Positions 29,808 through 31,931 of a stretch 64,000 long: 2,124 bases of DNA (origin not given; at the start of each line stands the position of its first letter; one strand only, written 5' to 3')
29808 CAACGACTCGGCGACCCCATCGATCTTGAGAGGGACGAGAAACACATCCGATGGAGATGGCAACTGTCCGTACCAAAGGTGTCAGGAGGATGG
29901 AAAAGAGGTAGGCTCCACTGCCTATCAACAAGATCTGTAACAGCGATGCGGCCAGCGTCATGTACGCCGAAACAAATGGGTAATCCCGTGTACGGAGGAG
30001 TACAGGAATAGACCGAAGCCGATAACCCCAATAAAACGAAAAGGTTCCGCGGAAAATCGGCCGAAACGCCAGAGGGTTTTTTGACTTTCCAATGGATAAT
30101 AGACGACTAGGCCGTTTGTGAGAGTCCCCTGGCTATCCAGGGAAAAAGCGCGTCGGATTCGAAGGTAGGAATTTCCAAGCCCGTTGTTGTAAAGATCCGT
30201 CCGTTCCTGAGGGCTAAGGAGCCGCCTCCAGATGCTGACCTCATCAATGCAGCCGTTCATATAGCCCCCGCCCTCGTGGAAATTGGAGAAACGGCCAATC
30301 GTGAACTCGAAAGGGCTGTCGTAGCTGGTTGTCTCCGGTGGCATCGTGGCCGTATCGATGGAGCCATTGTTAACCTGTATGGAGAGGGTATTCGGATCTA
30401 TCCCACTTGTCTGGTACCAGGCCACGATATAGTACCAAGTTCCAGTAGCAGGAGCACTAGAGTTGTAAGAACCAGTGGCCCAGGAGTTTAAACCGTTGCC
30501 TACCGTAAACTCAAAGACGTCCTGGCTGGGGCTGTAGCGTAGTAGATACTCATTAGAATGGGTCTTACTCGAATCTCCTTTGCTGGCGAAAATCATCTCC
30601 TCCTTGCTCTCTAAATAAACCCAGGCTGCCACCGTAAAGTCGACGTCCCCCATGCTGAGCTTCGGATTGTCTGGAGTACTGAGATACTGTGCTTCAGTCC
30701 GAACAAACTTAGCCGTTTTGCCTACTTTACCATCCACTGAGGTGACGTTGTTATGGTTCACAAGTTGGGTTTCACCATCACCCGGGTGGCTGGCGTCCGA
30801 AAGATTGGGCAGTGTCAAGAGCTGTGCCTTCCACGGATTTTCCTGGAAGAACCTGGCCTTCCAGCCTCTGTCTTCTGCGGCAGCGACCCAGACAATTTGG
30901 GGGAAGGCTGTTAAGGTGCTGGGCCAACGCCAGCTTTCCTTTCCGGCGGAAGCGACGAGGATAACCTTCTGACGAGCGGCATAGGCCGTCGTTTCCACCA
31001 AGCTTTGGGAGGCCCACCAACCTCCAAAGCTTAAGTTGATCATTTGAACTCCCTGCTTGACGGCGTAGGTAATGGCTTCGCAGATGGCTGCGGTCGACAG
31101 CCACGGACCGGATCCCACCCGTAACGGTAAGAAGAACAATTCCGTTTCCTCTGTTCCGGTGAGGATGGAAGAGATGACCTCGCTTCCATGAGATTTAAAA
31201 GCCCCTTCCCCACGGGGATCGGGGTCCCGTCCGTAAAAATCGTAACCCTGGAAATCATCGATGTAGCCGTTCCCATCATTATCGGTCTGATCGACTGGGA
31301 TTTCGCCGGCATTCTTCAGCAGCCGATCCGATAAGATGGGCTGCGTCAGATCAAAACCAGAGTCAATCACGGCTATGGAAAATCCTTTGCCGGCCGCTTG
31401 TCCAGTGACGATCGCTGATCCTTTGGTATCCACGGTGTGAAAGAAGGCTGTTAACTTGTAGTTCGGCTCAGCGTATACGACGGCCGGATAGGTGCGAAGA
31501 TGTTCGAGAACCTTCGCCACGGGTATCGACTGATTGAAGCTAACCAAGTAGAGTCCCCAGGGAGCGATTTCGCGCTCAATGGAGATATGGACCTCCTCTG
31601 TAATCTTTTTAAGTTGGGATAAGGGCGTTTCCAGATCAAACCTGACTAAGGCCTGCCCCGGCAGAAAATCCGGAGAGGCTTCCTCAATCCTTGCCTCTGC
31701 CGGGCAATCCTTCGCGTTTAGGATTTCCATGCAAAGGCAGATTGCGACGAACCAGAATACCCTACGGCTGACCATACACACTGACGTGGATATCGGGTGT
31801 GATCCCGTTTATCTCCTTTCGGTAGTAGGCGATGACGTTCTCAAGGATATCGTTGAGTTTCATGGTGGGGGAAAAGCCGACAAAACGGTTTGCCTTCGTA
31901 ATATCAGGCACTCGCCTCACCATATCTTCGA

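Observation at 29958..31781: Secreted pseudo-subtilase fused to a LamG-like lectin domain with a PEP-CTERM-like tail, inside the glycan locus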

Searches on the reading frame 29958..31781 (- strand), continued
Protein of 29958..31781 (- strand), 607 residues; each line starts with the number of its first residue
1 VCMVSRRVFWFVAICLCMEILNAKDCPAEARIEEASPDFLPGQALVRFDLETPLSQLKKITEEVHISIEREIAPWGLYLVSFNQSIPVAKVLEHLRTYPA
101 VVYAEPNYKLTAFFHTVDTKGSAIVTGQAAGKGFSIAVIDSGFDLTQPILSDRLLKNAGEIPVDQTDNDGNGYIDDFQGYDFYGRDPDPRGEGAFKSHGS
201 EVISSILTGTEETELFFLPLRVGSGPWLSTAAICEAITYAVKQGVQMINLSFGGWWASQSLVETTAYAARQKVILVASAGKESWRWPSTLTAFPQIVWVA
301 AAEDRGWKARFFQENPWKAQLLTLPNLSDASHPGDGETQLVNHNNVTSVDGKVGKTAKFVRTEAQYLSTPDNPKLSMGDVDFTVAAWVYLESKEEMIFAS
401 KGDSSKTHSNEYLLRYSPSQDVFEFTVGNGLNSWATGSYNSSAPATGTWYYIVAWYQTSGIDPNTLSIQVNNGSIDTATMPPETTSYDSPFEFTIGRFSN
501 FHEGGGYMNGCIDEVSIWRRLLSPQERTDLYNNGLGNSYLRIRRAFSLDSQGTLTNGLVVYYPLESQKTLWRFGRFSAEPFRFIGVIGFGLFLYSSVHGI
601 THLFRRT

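Call 21: find_encoding_contigs(protein=P0004, flank=10000, max_places=3)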
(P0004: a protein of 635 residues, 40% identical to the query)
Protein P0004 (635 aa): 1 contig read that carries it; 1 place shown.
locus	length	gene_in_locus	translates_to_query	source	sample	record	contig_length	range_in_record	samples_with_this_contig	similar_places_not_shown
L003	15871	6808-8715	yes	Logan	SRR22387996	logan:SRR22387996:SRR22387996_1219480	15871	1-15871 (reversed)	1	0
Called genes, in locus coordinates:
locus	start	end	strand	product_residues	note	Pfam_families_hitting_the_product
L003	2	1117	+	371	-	?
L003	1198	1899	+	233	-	-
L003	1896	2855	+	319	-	PF01370:Epimerase, PF04321:RmlD_sub_bind, PF05368:NmrA, PF01073:3Beta_HSD, PF07993:NAD_binding_4 (faint), PF13460:NAD_binding_10, PF16363:GDP_Man_Dehyd, PF02719:Polysacc_synt_2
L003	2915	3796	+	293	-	PF01073:3Beta_HSD, PF01370:Epimerase, PF02719:Polysacc_synt_2 (weak), PF04321:RmlD_sub_bind, PF16363:GDP_Man_Dehyd, PF07993:NAD_binding_4 (weak)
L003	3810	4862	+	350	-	PF13524:Glyco_trans_1_2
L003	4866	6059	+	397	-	-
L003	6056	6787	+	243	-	-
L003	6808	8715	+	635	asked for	PF22148:Fervidolysin_NPro-like, PF13385:Laminin_G_3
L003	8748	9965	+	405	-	PF13439:Glyco_transf_4, PF13579:Glyco_trans_4_4, PF20706:GT4-conflict (weak), PF00534:Glycos_transf_1, PF13692:Glyco_trans_1_4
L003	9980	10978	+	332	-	PF01073:3Beta_HSD, PF01370:Epimerase, PF02719:Polysacc_synt_2, PF04321:RmlD_sub_bind, PF13460:NAD_binding_10 (weak), PF16363:GDP_Man_Dehyd, PF07993:NAD_binding_4, PF02719:Polysacc_synt_2 (weak)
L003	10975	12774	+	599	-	PF00953:Glycos_transf_4, PF13727:CoA_binding_3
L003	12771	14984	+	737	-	PF04932:Wzy_C, PF01075:Glyco_transf_9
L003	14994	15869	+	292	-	?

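Call 23: find_related_loci(query=A1, collection=genome_contigs, flank=10000)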
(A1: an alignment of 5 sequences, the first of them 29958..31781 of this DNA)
Query A1 (607 aa) in genome_contigs; peptide patterns used: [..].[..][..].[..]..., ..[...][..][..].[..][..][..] (x = any residue, [..] = any of these).
343 stretches matched a pattern; 77 encode a relative of the query (tblastn E <= 1e-3); 76 distinct loci.
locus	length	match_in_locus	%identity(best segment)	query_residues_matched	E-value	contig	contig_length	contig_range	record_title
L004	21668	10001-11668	53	21-574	0e+0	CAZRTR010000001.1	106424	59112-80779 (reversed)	MAG TPA_asm: uncultured Planctomycetia bacterium isolate ERP125453_co1_528 genome assembly, contig: NODE_89_length_10642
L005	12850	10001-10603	41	339-545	1e-42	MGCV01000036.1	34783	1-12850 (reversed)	MAG: Candidatus Saccharibacteria bacterium RIFCSPHIGHO2_12_FULL_47_17 rifcsphigho2_12_scaffold_6804, whole genome shotgu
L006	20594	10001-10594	42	336-539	8e-37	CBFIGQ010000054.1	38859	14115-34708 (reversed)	MAG: Minisyncoccia bacterium isolate Co_bin_773_orig genome assembly, contig: Co_bin_773_orig_Co_c_000004638326, whole g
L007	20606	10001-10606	39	336-539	6e-34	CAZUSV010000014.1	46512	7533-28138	MAG TPA_asm: uncultured Anaerolineales bacterium isolate SRP077602_co5_397 genome assembly, contig: NODE_3722_length_465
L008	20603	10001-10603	42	336-539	3e-33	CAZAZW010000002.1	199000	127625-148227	MAG TPA_asm: uncultured Gammaproteobacteria bacterium isolate SRP090828_co2_161 genome assembly, contig: NODE_16_length_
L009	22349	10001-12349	38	340-535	7e-33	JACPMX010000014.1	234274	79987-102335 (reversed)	MAG: Candidatus Woesearchaeota archaeon isolate NC_groundwater_560_Ag_S-0.1um_42_26 S35_SO-1_scaffold_500290, whole geno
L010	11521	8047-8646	39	336-539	2e-32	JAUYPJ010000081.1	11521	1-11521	MAG: Candidatus Omnitrophota bacterium isolate C4_metabat.bin.25 C4_k141_670947, whole genome shotgun sequence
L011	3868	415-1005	39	336-538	3e-32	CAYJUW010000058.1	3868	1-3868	MAG TPA_asm: uncultured Candidatus Saccharibacteria bacterium isolate ERP125453_co1_301 genome assembly, contig: NODE_33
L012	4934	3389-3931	40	346-532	9e-31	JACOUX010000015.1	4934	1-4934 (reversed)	MAG: Candidatus Woesearchaeota archaeon isolate NC_groundwater_84_Ag_S-0.1um_40_33 S35_SO-1_scaffold_59625, whole genome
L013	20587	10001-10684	35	298-539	1e-30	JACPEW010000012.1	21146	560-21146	MAG: Candidatus Daviesbacteria bacterium isolate NC_groundwater_345_Ag_B-0.1um_36_18 GD18-4_B1_scaffold_475577, whole ge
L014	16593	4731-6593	40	336-549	2e-30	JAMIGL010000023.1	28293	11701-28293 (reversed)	MAG: Candidatus Paceibacterota bacterium isolate UR_AS_metabat.84 k201_348404, whole genome shotgun sequence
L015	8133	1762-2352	39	336-535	2e-28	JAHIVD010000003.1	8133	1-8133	MAG: Patescibacteria group bacterium isolate MM_PC_MetaG.mb.55 MM_PC_MetaG.mb.55_k141_70129, whole genome shotgun sequen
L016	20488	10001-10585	34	336-539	3e-28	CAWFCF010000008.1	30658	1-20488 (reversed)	MAG: uncultured Chloroflexia bacterium isolate MFD02416.bin.1.105 genome assembly, contig: contig_39920, whole genome sh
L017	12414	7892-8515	35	336-567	4e-28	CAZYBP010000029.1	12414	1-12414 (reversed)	MAG TPA_asm: uncultured Gammaproteobacteria bacterium isolate binchicken_co227_340 genome assembly, contig: NODE_9611_le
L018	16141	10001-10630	37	336-547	5e-28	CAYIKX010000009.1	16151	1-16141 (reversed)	MAG TPA_asm: uncultured Methanosarcinales archaeon isolate ERP119705_co20_50 genome assembly, contig: NODE_3789_length_1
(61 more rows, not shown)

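Call 28: search_protein_representatives(alignment_id=A1)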
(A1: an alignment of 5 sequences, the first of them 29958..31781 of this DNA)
Query: 5 sequences, 571 profile positions. Proteins with E-value up to 0.001 (for the whole library): 98762; up to 1e-10: 37389; up to 1e-30: 1765. The best 150 are listed.
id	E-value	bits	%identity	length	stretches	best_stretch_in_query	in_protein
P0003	2.1e-289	977.1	-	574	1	1-571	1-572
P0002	4.0e-274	926.7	-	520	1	21-538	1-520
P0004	1.2e-266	902.1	-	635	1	2-570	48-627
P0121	8.1e-262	886.1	-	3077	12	287-502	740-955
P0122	8.0e-218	740.8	-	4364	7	297-503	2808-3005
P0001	2.4e-213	726.1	-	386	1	186-571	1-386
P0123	3.1e-213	725.7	-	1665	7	300-508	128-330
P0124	5.1e-206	701.9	-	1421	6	312-528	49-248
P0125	3.2e-203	692.6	-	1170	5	291-517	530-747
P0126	1.9e-188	643.8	-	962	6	300-533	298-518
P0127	5.5e-175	599.4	-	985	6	298-504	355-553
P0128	3.2e-165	567.2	-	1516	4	288-506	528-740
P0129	9.0e-150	516.2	-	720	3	300-532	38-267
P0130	5.2e-140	483.9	-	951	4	294-530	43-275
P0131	8.1e-140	483.3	-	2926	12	288-503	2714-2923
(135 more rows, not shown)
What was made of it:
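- The family is extremely rare (call 28).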

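Call 29: predict_structure(alignment_id=A2)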
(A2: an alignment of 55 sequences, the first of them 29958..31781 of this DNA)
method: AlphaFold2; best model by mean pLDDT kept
length: 607 residues; sequences in the alignment: 55
mean_pLDDT: 76.6   pTM: 0.54
mean pLDDT of the five models: 76.6, 76.0, 75.5, 75.2, 73.2
residues with pLDDT >= 90: 255; 70-90: 164; 50-70: 78; < 50: 110
segments of 3 or more residues with pLDDT < 50: 1-3, 24-34, 281-336, 538-551, 566-583, 601-607
pLDDT, mean of each block of 10 residues (from residue 1): 61 71 51 60 95 90 96 93 95 97 94 63 58 88 93 94 95 95 96 85 85 88 91 96 92 72 83 73 45 44 35 29 27 50 85 84 89 89 95 91 81 94 94 94 94 93 92 95 84 85 71 90 85 61 33 62 53 34 55 58 43
secondary structure, 60 per line:
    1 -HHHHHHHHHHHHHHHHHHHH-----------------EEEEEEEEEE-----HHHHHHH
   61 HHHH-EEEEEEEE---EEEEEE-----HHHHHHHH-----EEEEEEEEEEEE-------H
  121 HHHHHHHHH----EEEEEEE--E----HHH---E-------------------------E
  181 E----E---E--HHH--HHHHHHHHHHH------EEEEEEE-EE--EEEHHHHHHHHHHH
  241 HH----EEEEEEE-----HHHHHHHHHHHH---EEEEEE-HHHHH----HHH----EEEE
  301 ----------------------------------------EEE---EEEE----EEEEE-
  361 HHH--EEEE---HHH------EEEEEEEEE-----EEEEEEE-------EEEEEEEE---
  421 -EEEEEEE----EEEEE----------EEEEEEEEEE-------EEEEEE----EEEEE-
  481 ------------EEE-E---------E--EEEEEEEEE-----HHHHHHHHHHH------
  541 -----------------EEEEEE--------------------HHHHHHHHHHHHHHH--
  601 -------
elements in order: H2-21 E39-48 H54-64 E66-73 E77-82 H88-95 E101-112 H120-129 E134-140 H198-208 E215-221 E227-229 H230-242 E247-253 H259-270 E274-279 H281-285 E297-300 E341-343 E347-350 E355-359 E366-369 E382-390 E396-402 E410-417 E422-428 E433-437 E448-457 E465-470 E475-479 E493-495 E510-518 H524-534 E558-563 H584-598
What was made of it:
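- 30177..30773 (-): Laminin_G_3 / ConA-like beta-sandwich (residues ~337-535). AF2 pLDDT 85-95 (call 29).
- On Subtilase prodomain (Fervidolysin_NPro-like / I9-type): AF2 pLDDT >90 for residues 40-112 (call 29).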

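Call 32: fold_search(model_id=the predicted structure, library=pdb)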
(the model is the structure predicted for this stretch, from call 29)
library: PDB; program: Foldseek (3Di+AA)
matches with E <= 10: 1302; with E <= 0.001: 294
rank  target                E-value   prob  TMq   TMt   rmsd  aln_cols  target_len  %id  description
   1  4tr2_A                1.6e-10  1.00  0.31  0.39   6.7       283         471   17  Crystal structure of PvSUB1 (released 2014-09-17)
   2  3whi_B                1.6e-10  1.00  0.28  0.46   5.2       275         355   16  Crystal structure of unautoprocessed form of IS1-inserted Pro-subtilisin E (released 2013-12-25)
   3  4tr2_B                2.5e-10  1.00  0.30  0.37   7.4       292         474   15  Crystal structure of PvSUB1 (released 2014-09-17)
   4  8pol_B                2.5e-10  1.00  0.28  0.35   7.7       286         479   14  Crystal structure of Plasmodium falciparum Sub1 protease (released 2024-03-06)
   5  1r6v                  4.3e-10  1.00  0.29  0.27  22.6       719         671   11  Crystal structure of fervidolysin from Fervidobacterium pennivorans, a keratinolytic enzyme related to subtilisin (released 2004-10-19)
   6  3whi_A                1.1e-09  1.00  0.29  0.48   4.5       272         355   16  Crystal structure of unautoprocessed form of IS1-inserted Pro-subtilisin E (released 2013-12-25)
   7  8pol_A                2.1e-09  1.00  0.29  0.37   7.4       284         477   14  Crystal structure of Plasmodium falciparum Sub1 protease (released 2024-03-06)
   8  8d8o_B                3.0e-09  1.00  0.22  0.13   6.9       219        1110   13  Cryo-EM structure of substrate unbound PAPP-A (released 2022-09-28)
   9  7ufg_B                6.9e-09  1.00  0.24  0.13   7.0       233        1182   14  Cryo-EM structure of PAPP-A in complex with IGFBP5 (released 2022-09-28)
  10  5jmc_G                9.7e-09  1.00  0.26  0.36   4.4       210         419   10  Receptor binding domain of Botulinum neurotoxin A in complex with rat SV2C (released 2016-06-15)
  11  1diw                  1.0e-08  1.00  0.27  0.36   4.2       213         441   13  THE HC FRAGMENT OF TETANUS TOXIN COMPLEXED WITH GALACTOSE (released 2000-03-24)
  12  9qco_A                1.2e-08  1.00  0.26  0.16   5.1       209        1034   15  NTNH-HA70 complex from Clostridium botulinum Serotype B1 (released 2025-09-10)
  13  1a8d                  1.5e-08  1.00  0.27  0.36   4.5       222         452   14  TETANUS TOXIN C FRAGMENT (released 1998-10-14)
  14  8uwc                  1.5e-08  1.00  0.26  0.31   6.4       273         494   14  Site-one protease without SPRING (released 2024-07-10)
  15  3afg_B                1.5e-08  1.00  0.28  0.32  15.9       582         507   12  Crystal structure of ProN-Tk-SP from Thermococcus kodakaraensis (released 2010-08-04)
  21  4dqa                  2.2e-08  1.00  0.25  0.42   4.4       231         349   17  Crystal structure of a putative carbohydrate binding protein (BACOVA_03559) from Bacteroides ovatus ATCC 8483 at 1.50 A  (released 2012-03-21)
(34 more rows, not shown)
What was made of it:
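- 31446..31685 (-): Fervidolysin/I9-type N-terminal prodomain (residues 33-112), expected to stay covalently attached because there is no catalytic Ser. The top Foldseek hits include unautoprocessed pro-subtilisin E, 3whi (call 32).
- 30177..30773 (-): Foldseek matches PAPP-A LamG, TeNT/BoNT Hc-N, laminin LG5, agrin LG3, pentraxins and BACOVA_03559 (call 32).
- On Laminin_G_3 / ConA-like lectin superfamily: AF2 pLDDT 85-95 and Foldseek hits to LG, pentraxin and Hc-N modules at E~1e-8 (calls 29, 32).
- Foldseek matches pro-subtilisins for the N-terminal part and non-enzymatic LamG, pentraxin and toxin-Hc binding modules for the C-terminal part (call 32). Many LamG structural neighbours bind proteins (PAPP-A, neurotoxin Hc; call 32).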

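Call 35: find_encoding_contigs(protein=P0001, flank=2000, max_places=2)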
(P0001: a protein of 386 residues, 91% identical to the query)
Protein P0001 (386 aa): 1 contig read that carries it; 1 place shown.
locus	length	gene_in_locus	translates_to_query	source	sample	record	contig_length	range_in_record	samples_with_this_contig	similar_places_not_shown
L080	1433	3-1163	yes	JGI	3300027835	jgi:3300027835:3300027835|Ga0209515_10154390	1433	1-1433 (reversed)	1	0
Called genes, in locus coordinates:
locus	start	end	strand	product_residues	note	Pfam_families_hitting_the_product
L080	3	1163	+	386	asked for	PF13385:Laminin_G_3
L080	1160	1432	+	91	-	?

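Call 52: search_protein_families(library=pfam, proteins=[L003:6056-6787:+, L003:1198-1899:+, L003:4866-6059:+], max_evalue=0.1)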
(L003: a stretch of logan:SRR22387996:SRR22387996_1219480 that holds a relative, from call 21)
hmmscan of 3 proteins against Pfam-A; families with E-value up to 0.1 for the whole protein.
L003:6056-6787:+ (243 aa): 1 family
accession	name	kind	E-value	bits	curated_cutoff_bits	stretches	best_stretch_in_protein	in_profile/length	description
PF01841.26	Transglut_core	-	0.0046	17.6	23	1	61-135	2-76/108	Transglutaminase-like superfamily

L003:1198-1899:+ (233 aa): 2 families
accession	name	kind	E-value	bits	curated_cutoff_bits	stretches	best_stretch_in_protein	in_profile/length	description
PF02348.25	CTP_transf_3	-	0.0096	16.2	22.6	1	3-56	29-82/217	Cytidylyltransferase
PF12804.13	NTP_transf_3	-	0.044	14.4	27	1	12-121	36-133/160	MobA-like NTP transferase domain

L003:4866-6059:+ (397 aa): 2 families
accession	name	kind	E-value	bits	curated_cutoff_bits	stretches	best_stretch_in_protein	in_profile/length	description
PF12911.12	OppC_N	-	0.0086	16.4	23.9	1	183-214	6-37/53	N-terminal TM domain of oligopeptide transport permease C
PF13231.12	PMT_2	-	0.013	16.2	26.1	1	57-213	4-158/160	Dolichyl-phosphate-mannose-protein mannosyltransferase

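Call 59: predict_structure(alignment_id=A4)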
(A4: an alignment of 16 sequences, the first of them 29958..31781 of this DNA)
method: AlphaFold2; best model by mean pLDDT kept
length: 607 residues; sequences in the alignment: 16
mean_pLDDT: 67.8   pTM: 0.48
mean pLDDT of the five models: 67.8, 66.0, 65.5, 61.6, 61.3
residues with pLDDT >= 90: 109; 70-90: 231; 50-70: 107; < 50: 160
segments of 3 or more residues with pLDDT < 50: 1-6, 21-36, 115-132, 279-291, 300-337, 503-505, 534-585, 598-607
pLDDT, mean of each block of 10 residues (from residue 1): 51 57 36 53 91 86 92 90 92 91 90 46 27 72 83 85 87 90 91 72 61 75 85 94 80 67 79 60 41 53 33 34 31 42 64 66 76 76 86 86 80 90 92 91 86 88 89 90 77 77 58 78 69 43 33 27 26 29 47 50 39
secondary structure, 60 per line:
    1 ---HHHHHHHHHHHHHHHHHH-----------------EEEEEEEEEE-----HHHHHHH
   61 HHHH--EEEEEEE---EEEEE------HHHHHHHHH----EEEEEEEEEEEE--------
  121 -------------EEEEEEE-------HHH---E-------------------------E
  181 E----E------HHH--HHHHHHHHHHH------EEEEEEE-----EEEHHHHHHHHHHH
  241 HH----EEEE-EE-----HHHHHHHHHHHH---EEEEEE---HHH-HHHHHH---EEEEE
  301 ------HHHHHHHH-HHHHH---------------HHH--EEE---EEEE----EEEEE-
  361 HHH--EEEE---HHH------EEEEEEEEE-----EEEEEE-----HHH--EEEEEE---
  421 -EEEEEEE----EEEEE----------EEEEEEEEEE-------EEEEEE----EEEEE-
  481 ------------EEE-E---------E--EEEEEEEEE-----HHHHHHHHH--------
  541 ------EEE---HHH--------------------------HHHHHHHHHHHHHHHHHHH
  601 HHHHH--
elements in order: H4-21 E39-48 H54-64 E67-73 E77-81 H88-96 E101-112 E134-140 H198-208 E215-221 E227-229 H230-242 E247-250 H259-270 E274-279 H287-292 E296-300 H307-314 H316-320 E341-343 E347-350 E355-359 E366-369 E382-390 E396-401 E412-417 E422-428 E433-437 E448-457 E465-470 E475-479 E493-495 E510-518 H524-532 E547-549 H582-605
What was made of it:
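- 31446..31685 (-): AF2 pLDDT >90 (calls 29, 59).
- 30804..31391 (-): S8 remnant (residues 131-326), corresponding to BPN' ~23-204. It includes the conserved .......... loop and the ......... block. The helix carrying Ser221 and the C-terminal helices are missing. AF2 is confident only for 134-280, and 281-336 has pLDDT <50 in both runs (calls 29, 59).
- On Peptidase S8 (subtilase): AF2 run twice: confident only to ~280, residues 281-336 at pLDDT <50, and nothing equivalent to helix F or the C-terminal helices (calls 29, 59)
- The prodomain, S8 residues 134-280 and LamG are confident, while 281-336 is never confident (calls 29, 59). A truncated S8 fold may not be stable, and AF2 does not model residues 281-336 (calls 29, 59). 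The S8 fold is incomplete and partly unmodelled (calls 29, 59).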

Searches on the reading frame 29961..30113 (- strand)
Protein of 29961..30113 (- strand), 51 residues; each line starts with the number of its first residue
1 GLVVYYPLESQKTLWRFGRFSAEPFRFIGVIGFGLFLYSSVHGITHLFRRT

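Call 25: search_protein_families(library=ncbifam, proteins=[window:29961-30113:-], max_evalue=10)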
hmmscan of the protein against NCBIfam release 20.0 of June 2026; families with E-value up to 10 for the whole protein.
seq(51 aa): 0 families

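Call 57: find_homologous_proteins(query=A5, max_evalue=10)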
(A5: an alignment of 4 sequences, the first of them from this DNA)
Query A5 (4 sequences): 14 candidates shared short words with the query, none scored E <= 10.
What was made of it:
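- On PEP-CTERM / exosortase substrate: Whole genomes could not be searched, and the tail-profile protein search was uninformative (call 57).
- Tried and rejected: Tail-profile search of the 5.8-billion protein database (call 57).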

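Call 58: find_related_loci(query=A5, collection=metagenome_contigs, flank=8000)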
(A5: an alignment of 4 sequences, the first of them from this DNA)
Query A5 (51 aa) in metagenome_contigs; peptide patterns used: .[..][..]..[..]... (x = any residue, [..] = any of these).
352 stretches matched a pattern; 1 encode a relative of the query (tblastn E <= 1e-3); 1 distinct loci.
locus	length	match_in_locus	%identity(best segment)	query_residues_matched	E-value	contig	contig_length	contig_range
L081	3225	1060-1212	86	1-51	3e-28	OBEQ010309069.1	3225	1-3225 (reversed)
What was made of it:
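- On PEP-CTERM / exosortase substrate: A metagenome scan for the tail pattern found only this family (call 58).
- A metagenome scan for the tail motif found it only on this family (call 58).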
